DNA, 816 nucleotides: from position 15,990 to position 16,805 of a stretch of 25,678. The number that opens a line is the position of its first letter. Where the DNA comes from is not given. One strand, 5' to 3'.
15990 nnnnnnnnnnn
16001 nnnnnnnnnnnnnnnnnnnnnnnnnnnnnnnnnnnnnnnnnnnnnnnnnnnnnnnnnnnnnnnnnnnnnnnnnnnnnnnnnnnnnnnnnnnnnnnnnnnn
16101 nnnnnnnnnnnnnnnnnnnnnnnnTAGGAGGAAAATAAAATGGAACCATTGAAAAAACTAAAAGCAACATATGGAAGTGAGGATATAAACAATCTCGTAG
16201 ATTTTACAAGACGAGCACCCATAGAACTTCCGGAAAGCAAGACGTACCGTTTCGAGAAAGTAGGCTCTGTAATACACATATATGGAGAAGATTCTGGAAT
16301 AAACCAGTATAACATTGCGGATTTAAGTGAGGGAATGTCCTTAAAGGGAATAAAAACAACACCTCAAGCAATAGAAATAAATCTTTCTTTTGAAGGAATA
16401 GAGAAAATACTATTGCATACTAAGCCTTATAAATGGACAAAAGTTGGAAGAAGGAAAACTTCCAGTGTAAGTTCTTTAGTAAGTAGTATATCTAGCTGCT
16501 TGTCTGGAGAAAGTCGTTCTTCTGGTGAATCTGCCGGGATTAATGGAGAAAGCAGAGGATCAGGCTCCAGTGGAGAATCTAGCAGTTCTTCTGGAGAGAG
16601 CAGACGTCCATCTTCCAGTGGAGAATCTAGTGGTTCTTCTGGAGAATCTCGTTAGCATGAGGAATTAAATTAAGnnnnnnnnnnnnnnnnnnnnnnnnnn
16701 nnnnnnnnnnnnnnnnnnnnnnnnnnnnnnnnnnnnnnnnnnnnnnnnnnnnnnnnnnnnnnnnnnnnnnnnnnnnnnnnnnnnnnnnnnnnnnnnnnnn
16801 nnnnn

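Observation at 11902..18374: AT-rich operon combining two radical SAM enzymes, a CoaE-like kinase, a DUF3419 enzyme, a CphA-type ATP-grasp ligase and a methyltransferase with a (S/N)GES-repeat protein: candidate undescribed peptide/scaffold-modification system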

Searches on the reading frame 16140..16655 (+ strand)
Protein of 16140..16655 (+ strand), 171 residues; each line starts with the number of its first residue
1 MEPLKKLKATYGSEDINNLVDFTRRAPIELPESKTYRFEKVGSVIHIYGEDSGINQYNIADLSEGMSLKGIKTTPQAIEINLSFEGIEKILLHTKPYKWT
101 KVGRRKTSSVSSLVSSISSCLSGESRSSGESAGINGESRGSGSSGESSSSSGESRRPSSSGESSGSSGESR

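Call 4: search_protein_families(library=pfam, proteins=[window:16140-16655:+], max_evalue=0.01)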
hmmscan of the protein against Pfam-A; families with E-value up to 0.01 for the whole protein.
window:16140-16655:+ (171 aa): 0 families

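Call 5: search_protein_families(library=ncbifam, proteins=[window:16140-16655:+], max_evalue=0.01)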
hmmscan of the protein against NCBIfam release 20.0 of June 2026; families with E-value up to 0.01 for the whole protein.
window:16140-16655:+ (171 aa): 0 families

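Call 6: search_protein_families(library=padloc, proteins=[window:16140-16655:+], max_evalue=0.01)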
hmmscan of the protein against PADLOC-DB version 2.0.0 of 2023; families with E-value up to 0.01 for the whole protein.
window:16140-16655:+ (171 aa): 0 families

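Call 10: find_homologous_proteins(query=window:16140-16652:+, max_evalue=0.001)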
Query window:16140-16652:+ (171 aa): 13 proteins with E <= 0.001 among 8000 candidates.
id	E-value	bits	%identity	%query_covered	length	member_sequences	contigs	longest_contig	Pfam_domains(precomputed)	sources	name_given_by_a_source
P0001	2.7e-99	347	100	100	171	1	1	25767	-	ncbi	ncbi:MAG: hypothetical protein ABIB71_03775 [Candidatus Woesearchaeota archaeon]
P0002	1.3e-35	141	52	81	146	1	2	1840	-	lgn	-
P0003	2.2e-35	140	51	100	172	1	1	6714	-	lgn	-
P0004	2.0e-25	108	57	56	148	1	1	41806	-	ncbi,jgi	-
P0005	9.2e-25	105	49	100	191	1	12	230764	-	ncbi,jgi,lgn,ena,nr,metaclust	ncbi:hypothetical protein HOK51_01125 [Candidatus Woesearchaeota archaeon]|jgi:hypothetical protein|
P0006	6.6e-24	103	41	89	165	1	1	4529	-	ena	-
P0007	1.6e-22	98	42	94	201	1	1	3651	-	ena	-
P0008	1.1e-21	95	43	100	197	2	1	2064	-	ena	-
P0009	4.3e-17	80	34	61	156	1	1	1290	-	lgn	-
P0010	1.2e-16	79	39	57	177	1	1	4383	-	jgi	jgi:hypothetical protein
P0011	8.0e-13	67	32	68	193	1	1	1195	-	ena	-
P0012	2.5e-10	58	37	56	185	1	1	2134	-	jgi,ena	-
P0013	2.7e-6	45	32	98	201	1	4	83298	-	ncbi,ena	-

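Call 13: find_encoding_contigs(protein=P0005, flank=10000, max_places=3)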
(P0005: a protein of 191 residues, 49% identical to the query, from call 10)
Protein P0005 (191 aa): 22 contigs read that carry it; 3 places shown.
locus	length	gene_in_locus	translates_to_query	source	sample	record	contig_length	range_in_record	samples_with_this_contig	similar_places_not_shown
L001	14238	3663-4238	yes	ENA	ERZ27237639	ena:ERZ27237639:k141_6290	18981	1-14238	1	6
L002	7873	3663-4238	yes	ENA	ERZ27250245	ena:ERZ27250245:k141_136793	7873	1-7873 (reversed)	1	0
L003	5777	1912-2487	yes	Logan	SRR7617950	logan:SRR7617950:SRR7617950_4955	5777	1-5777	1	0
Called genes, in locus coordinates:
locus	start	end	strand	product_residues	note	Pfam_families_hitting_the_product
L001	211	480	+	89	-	-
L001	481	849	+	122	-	-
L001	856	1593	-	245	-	PF01411:tRNA-synt_2c, PF07973:tRNA_SAD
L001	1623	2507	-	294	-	PF13091:PLDc_2 (weak)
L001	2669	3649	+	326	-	PF13353:Fer4_12 (weak), PF04055:Radical_SAM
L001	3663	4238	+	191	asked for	-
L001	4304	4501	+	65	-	-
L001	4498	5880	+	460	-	PF02310:B12-binding, PF04055:Radical_SAM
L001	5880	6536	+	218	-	PF01121:CoaE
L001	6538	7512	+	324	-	PF11899:DUF3419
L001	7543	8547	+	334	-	PF01071:GARS_A (weak), PF02786:CPSase_L_D2 (weak), PF07478:Dala_Dala_lig_C (faint), PF08443:RimK (faint)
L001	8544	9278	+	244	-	PF01209:Ubie_methyltran, PF05175:MTS, PF13489:Methyltransf_23, PF05958:tRNA_U5-meth_tr, PF13847:Methyltransf_31, PF08241:Methyltransf_11, PF08242:Methyltransf_12, PF13649:Methyltransf_25, +4 more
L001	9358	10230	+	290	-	-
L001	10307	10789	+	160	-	PF00293:NUDIX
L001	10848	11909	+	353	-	-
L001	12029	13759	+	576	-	PF01558:POR, PF01855:POR_N, PF02780:Transketolase_C (faint), PF17147:PFOR_II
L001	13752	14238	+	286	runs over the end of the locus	PF02775:TPP_enzyme_C, PF12367:PFO_beta_C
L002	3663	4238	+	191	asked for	-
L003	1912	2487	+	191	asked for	-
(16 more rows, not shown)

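Call 14: find_encoding_contigs(protein=P0013, flank=10000, max_places=2)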
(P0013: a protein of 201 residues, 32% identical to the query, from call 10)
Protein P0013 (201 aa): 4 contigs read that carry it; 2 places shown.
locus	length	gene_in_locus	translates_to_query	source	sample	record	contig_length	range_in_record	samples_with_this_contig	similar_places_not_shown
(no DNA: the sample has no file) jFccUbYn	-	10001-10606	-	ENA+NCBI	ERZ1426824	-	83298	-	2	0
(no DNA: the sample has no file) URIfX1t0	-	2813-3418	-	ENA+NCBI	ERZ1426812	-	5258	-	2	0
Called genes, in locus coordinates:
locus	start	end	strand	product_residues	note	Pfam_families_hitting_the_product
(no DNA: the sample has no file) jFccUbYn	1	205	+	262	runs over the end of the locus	PF04055:Radical_SAM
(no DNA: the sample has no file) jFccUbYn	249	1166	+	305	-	PF01544:CorA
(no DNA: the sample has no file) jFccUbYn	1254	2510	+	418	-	PF09872:DUF2099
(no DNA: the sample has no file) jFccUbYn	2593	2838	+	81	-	-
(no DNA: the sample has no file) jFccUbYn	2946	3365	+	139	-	-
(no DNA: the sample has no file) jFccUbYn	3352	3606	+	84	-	-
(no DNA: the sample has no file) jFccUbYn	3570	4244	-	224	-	PF00583:Acetyltransf_1 (weak), PF13508:Acetyltransf_7 (faint)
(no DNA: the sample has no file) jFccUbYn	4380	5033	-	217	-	PF00702:Hydrolase, PF13419:HAD_2, PF13242:Hydrolase_like (weak)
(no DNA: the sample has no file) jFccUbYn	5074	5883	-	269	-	-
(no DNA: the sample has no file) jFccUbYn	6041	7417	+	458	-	PF02310:B12-binding, PF04055:Radical_SAM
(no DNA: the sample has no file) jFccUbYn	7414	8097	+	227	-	PF01121:CoaE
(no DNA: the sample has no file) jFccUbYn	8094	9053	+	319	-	PF13186:SPASM (faint), PF04055:Radical_SAM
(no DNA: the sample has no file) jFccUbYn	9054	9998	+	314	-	PF11899:DUF3419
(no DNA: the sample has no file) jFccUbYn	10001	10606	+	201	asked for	-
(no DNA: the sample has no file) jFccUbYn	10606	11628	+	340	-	PF08443:RimK (faint), PF02655:ATP-grasp_3 (faint), PF02786:CPSase_L_D2 (weak)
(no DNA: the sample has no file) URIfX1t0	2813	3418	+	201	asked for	-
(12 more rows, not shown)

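Call 15: find_encoding_contigs(protein=P0004, flank=10000, max_places=2)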
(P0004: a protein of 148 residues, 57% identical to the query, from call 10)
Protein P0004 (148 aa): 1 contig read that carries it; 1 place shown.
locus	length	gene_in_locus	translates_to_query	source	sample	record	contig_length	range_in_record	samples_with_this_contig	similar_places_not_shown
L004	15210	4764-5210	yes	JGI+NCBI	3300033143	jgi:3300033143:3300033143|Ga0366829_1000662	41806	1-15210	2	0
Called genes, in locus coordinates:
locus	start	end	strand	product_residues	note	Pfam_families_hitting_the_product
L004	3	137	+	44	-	?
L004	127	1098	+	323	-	PF04055:Radical_SAM, PF13353:Fer4_12 (weak)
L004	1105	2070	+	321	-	PF11899:DUF3419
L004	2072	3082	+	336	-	PF02786:CPSase_L_D2 (faint)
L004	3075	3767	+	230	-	PF05175:MTS, PF13489:Methyltransf_23, PF01209:Ubie_methyltran, PF13847:Methyltransf_31, PF08241:Methyltransf_11, PF08242:Methyltransf_12, PF13649:Methyltransf_25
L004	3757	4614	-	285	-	-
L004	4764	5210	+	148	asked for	-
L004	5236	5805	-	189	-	-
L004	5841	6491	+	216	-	PF01966:HD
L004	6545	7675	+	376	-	-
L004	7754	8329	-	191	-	-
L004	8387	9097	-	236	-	PF01026:TatD_DNase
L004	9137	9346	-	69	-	-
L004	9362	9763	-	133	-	PF04472:SepF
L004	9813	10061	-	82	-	PF03685:UPF0147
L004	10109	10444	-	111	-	PF01920:Prefoldin_2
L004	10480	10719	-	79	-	PF09341:Pcc1 (weak)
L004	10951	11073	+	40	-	-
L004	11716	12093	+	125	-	-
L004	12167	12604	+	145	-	-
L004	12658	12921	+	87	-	PF20223:DUF6582 (weak)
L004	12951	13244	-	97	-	-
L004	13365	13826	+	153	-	PF00416:Ribosomal_S13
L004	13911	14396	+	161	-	PF01479:S4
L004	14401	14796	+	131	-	PF00411:Ribosomal_S11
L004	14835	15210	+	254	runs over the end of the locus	PF01193:RNA_pol_L, PF01000:RNA_pol_A_bac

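Call 34: predict_structure(alignment_id=A1)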
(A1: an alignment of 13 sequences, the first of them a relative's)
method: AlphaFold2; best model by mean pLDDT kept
length: 171 residues; sequences in the alignment: 13
mean_pLDDT: 71.6   pTM: 0.56
mean pLDDT of the five models: 71.6, 71.5, 71.1, 69.7, 69.1
residues with pLDDT >= 90: 85; 70-90: 13; 50-70: 11; < 50: 62
segments of 3 or more residues with pLDDT < 50: 103-155, 157-159, 164-166
pLDDT, mean of each block of 10 residues (from residue 1): 95 89 94 94 95 94 93 96 94 87 46 33 38 39 38 47 49 42
secondary structure, 60 per line:
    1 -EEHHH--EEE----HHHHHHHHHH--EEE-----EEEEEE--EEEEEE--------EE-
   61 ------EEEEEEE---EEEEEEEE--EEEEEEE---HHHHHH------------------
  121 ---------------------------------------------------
elements in order: E9-11 H16-25 E28-30 E36-41 E44-49 E67-73 E77-84 E87-93 H97-102

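Call 37: fold_search(model_id=the predicted structure, library=pdb)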
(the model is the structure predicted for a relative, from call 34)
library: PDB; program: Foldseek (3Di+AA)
matches with E <= 10: 718; with E <= 0.001: 0
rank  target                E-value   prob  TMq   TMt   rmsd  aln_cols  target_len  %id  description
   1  2p7m_A                4.7e-01  0.09  0.17  0.21  14.8       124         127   10  Crystal structure of monoclinic form of genomically encoded fosfomycin resistance protein, FosX, from Listeria monocyt (released 2007-07-17)
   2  5ujp_A                5.0e-01  0.13  0.20  0.26  10.5       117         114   12  The crystal structure of a glyoxalase/bleomycin resistance protein from Streptomyces sp. CB03234 (released 2017-02-22)
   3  1r9c_A                5.7e-01  0.07  0.16  0.20  14.3       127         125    7  Crystal Structure of Fosfomycin Resistance Protein FosX from Mesorhizobium Loti (released 2004-02-10)
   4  9a5h_A                6.8e-01  0.23  0.15  0.06   5.0        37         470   14  Integrative model of DLDH1-ODP2 by crosslinking MS and deep learning (released 2024-09-18)
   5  3fka_B                6.8e-01  0.06  0.12  0.15  12.4        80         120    6  CRYSTAL STRUCTURE OF A NTF-2 LIKE PROTEIN OF UNKNOWN FUNCTION (SPO1084) FROM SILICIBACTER POMEROYI DSS-3 AT 1.69 A RES (released 2009-02-24)
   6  2p7l_D                8.2e-01  0.09  0.18  0.23  13.1       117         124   10  Crystal structure of monoclinic form of genomically encoded fosfomycin resistance protein, FosX, from Listeria monocyt (released 2007-07-17)
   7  4jd1_A                8.7e-01  0.06  0.16  0.18  13.0       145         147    8  Crystal Structure of Metallothiol Transferase FosB 2 from Bacillus anthracis str. Ames (released 2013-03-20)
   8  3d44_A                9.3e-01  0.23  0.16  0.10   5.4        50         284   14  Crystal structure of HePTP in complex with a dually phosphorylated Erk2 peptide mimetic (released 2009-03-17)
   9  3d42_A                9.3e-01  0.21  0.15  0.09   6.2        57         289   10  Crystal structure of HePTP in complex with a monophosphorylated Erk2 peptide (released 2009-03-17)
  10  2p7k_A                9.3e-01  0.09  0.20  0.26  10.8       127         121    9  Crystal structure of genomically encoded fosfomycin resistance protein, FosX, from Listeria monocytogenes (hexagonal f (released 2007-07-17)
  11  4ir0_A                9.9e-01  0.07  0.17  0.19  13.6       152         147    8  Crystal Structure of Metallothiol Transferase FosB 2 from Bacillus anthracis str. Ames (released 2013-01-23)
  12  3fka_A                9.9e-01  0.05  0.12  0.16  11.8        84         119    7  CRYSTAL STRUCTURE OF A NTF-2 LIKE PROTEIN OF UNKNOWN FUNCTION (SPO1084) FROM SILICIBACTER POMEROYI DSS-3 AT 1.69 A RES (released 2009-02-24)
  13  7ep9_A                9.9e-01  0.04  0.12  0.04  14.8        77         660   16  The structure of carboxypeptidase from Fusobacterium nucleatum (released 2021-10-27)
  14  2p7q_E                1.0e+00  0.06  0.18  0.22  13.2       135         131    9  Crystal structure of E126Q mutant of genomically encoded fosfomycin resistance protein, FosX, from Listeria monocytoge (released 2007-07-17)
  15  7edr_B                1.0e+00  0.06  0.16  0.10  15.3       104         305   12  The crystal structure of the FERM and C-terminal domain complex of Drosophila Merlin (released 2021-04-14)
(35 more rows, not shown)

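Call 54: search_protein_families(library=pfam, proteins=[L001:4304-4498:+], max_evalue=5)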
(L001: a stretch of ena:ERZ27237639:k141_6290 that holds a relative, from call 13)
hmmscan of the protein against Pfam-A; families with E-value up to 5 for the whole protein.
L001:4304-4498:+ (65 aa): 2 families
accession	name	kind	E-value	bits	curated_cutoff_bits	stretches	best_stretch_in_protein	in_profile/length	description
PF01402.27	RHH_1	-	0.0049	17.2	20.5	1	10-46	2-37/39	Ribbon-helix-helix protein, copG family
PF03693.20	ParD_antitoxin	-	0.026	15.4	21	1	6-58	1-52/81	Bacterial antitoxin of ParD toxin-antitoxin type II system and RHH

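Call 65: search_protein_representatives(alignment_id=A1)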
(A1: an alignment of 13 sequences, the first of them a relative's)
Query: 13 sequences, 173 profile positions. Proteins with E-value up to 0.001 (for the whole library): 77; up to 1e-10: 39; up to 1e-30: 21. The best 77 are listed.
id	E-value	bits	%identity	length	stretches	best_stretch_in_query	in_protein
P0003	3.1e-63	229.4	-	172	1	2-173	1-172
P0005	6.4e-57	208.9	-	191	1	2-173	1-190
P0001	1.1e-56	208.1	-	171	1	2-168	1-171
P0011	5.3e-50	186.3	-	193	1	2-173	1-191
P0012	5.4e-49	183.1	-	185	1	1-173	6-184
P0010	9.3e-49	182.3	-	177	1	2-173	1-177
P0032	8.9e-48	179.1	-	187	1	2-173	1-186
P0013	4.3e-47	176.9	-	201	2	2-173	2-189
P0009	2.0e-44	168.2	-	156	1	1-160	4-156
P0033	8.3e-43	162.9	-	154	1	2-160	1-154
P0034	1.0e-41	159.4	-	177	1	2-173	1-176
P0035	2.7e-39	151.5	-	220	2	2-171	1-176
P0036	1.1e-37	146.2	-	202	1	2-173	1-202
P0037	1.5e-36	142.6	-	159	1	2-173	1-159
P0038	4.8e-36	140.9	-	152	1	2-160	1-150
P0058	7.3e-14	68.7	-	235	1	2-169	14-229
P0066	9.5e-10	55.3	-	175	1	12-139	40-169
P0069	3.6e-09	53.4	-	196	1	3-152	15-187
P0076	1.1e-07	48.6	-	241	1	3-102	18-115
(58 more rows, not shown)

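Call 67: find_encoding_contigs(protein=P0058, flank=9000, max_places=2)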
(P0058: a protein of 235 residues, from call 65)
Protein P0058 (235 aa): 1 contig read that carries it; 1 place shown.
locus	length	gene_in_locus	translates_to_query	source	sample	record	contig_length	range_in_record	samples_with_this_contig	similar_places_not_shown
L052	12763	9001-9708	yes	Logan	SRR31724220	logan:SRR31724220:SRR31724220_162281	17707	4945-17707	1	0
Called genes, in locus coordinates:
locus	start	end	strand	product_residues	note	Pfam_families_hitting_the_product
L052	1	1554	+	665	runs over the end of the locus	PF02518:HATPase_c, PF00072:Response_reg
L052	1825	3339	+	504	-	PF00398:RrnaAD (faint), PF08241:Methyltransf_11 (weak), PF13649:Methyltransf_25 (weak), PF13489:Methyltransf_23, PF13847:Methyltransf_31, PF08241:Methyltransf_11, PF08242:Methyltransf_12, PF13649:Methyltransf_25, +3 more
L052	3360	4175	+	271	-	PF00512:HisKA, PF02518:HATPase_c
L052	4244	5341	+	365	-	-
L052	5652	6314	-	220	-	PF03703:bPH_2 (weak)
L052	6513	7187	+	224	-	PF00440:TetR_N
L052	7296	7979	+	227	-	PF00300:His_Phos_1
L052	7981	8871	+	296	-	-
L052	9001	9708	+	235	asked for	-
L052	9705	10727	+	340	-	-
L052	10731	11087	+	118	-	PF01903:CbiX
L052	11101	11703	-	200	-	-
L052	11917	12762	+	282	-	?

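Call 69: search_protein_families(library=pfam, proteins=[L052:9705-10724:+, L052:7981-8868:+, L052:4244-5338:+, L052:11101-11700:-, L052:11917-12762:+], max_evalue=1)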
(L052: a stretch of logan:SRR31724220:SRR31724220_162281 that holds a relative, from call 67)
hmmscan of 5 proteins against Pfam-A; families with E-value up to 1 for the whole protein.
L052:9705-10724:+ (340 aa): 9 families
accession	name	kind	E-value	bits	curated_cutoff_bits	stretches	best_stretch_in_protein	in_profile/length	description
PF02655.19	ATP-grasp_3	-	4e-05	24.2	23.2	2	67-165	2-81/160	ATP-grasp domain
PF07478.18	Dala_Dala_lig_C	-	0.0035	17.3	24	1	87-171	18-99/204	D-ala D-ala ligase C-terminus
PF01071.24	GARS_A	-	0.0047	17.2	27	1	67-169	1-105/194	Phosphoribosylglycinamide synthetase, ATP-grasp (A) domain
PF02786.22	CPSase_L_D2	-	0.0053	16.7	19.8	1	69-130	2-65/211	Carbamoyl-phosphate synthase L chain, ATP binding domain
PF14397.11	ATPgrasp_ST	-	0.018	14.7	31.4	0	258-316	216-269/278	Sugar-transfer associated ATP-grasp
PF08443.16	RimK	-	0.02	14.9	21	0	241-308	114-171/188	RimK-like ATP-grasp domain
PF13549.11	ATP-grasp_5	-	0.081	12.7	27.6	1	70-165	13-119/221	ATP-grasp domain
PF18419.6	ATP-grasp_6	-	0.2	11.7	25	1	17-49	9-41/54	ATP-grasp-like domain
PF22626.3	LysX_preATP_grasp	-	0.21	12.2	27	0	10-40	7-37/84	LysX preATP-grasp domain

L052:7981-8868:+ (296 aa): 0 families

L052:4244-5338:+ (365 aa): 0 families

L052:11101-11700:- (199 aa): 1 family
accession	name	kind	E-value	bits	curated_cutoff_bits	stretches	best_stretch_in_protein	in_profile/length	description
PF01391.23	Collagen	-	0.0022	18.1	27.2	1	72-96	28-52/60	Collagen triple helix repeat (20 copies)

L052:11917-12762:+ (282 aa): 2 families
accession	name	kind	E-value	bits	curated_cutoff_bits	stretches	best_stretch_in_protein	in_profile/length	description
PF13231.12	PMT_2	-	2.7e-05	24.9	26.1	1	195-280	2-87/160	Dolichyl-phosphate-mannose-protein mannosyltransferase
PF06442.17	DHFR_2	-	0.17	12.2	25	1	238-277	37-74/78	R67 dihydrofolate reductase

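Call 71: find_encoding_contigs(protein=P0066, flank=9000, max_places=2)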
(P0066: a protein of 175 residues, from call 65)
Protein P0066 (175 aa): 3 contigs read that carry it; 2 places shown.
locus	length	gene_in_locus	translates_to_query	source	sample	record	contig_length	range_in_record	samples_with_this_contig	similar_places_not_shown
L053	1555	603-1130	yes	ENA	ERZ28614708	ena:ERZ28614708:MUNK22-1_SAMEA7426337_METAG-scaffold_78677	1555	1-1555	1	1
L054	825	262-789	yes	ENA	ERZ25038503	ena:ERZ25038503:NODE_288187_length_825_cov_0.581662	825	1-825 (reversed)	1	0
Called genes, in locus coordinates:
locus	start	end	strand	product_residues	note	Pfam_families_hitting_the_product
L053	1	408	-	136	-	?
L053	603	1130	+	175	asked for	-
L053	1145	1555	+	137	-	?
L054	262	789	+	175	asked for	-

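Call 72: find_encoding_contigs(protein=P0069, flank=9000, max_places=2)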
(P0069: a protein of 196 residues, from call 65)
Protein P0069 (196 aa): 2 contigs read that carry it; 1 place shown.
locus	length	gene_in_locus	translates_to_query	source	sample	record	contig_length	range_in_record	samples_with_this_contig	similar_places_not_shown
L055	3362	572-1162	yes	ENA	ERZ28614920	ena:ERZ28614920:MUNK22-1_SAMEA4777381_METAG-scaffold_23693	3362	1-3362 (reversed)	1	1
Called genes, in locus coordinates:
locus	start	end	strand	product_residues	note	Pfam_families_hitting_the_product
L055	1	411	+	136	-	?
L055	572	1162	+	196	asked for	-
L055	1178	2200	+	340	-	PF02655:ATP-grasp_3 (faint), PF08443:RimK (faint)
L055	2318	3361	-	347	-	?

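Call 73: find_encoding_contigs(protein=P0076, flank=9000, max_places=2)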
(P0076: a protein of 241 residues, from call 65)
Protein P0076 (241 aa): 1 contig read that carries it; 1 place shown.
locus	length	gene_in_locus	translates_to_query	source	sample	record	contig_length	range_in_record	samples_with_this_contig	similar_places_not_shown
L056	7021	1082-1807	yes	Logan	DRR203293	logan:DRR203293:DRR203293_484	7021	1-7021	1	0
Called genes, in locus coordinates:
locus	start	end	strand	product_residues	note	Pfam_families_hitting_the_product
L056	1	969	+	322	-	?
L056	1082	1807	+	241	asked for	-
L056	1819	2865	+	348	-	PF02786:CPSase_L_D2 (weak), PF08443:RimK (faint)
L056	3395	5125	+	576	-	-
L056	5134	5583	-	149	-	PF13302:Acetyltransf_3 (faint), PF00583:Acetyltransf_1, PF13673:Acetyltransf_10, PF13508:Acetyltransf_7, PF08445:FR47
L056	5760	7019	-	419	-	?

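Call 84: search_protein_families(library=pfam, proteins=[L001:9358-10227:+, L001:1623-2504:-, L004:3757-4611:-, L052:7981-8868:+, L056:3395-5122:+], max_evalue=0.5)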
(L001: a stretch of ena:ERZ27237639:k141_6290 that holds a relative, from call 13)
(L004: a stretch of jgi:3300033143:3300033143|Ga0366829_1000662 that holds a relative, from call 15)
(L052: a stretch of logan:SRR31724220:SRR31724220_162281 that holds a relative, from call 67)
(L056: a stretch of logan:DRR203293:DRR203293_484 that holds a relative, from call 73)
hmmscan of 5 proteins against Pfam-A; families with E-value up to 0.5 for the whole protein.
L001:9358-10227:+ (290 aa): 1 family
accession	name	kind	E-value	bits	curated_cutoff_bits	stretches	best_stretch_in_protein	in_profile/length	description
PF02464.23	CinA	-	0.011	15.8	23.5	1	161-245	38-125/155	Competence-damaged protein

L001:1623-2504:- (293 aa): 3 families
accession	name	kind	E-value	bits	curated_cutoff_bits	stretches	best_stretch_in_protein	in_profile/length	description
PF13091.12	PLDc_2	-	4.7e-06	26.9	27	1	138-225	3-90/132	PLD-like domain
PF12644.12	DUF3782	-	0.062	13.9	24.4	1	19-77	11-69/78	Protein of unknown function (DUF3782)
PF23127.1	DotM_C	-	0.099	13.3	27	1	79-171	43-130/172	DotM, C-terminal cytoplasmic domain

L004:3757-4611:- (284 aa): 1 family
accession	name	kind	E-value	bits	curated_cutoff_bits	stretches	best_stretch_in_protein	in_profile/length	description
PF05491.19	RuvB_C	-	0.015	15.7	24.7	1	3-56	5-60/72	RuvB C-terminal winged helix domain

L052:7981-8868:+ (296 aa): 0 families

L056:3395-5122:+ (576 aa): 1 family
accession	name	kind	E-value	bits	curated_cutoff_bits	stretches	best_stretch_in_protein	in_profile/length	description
PF01697.33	Glyco_transf_92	-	0.11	12.5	23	1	157-251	107-198/249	Glycosyltransferase family 92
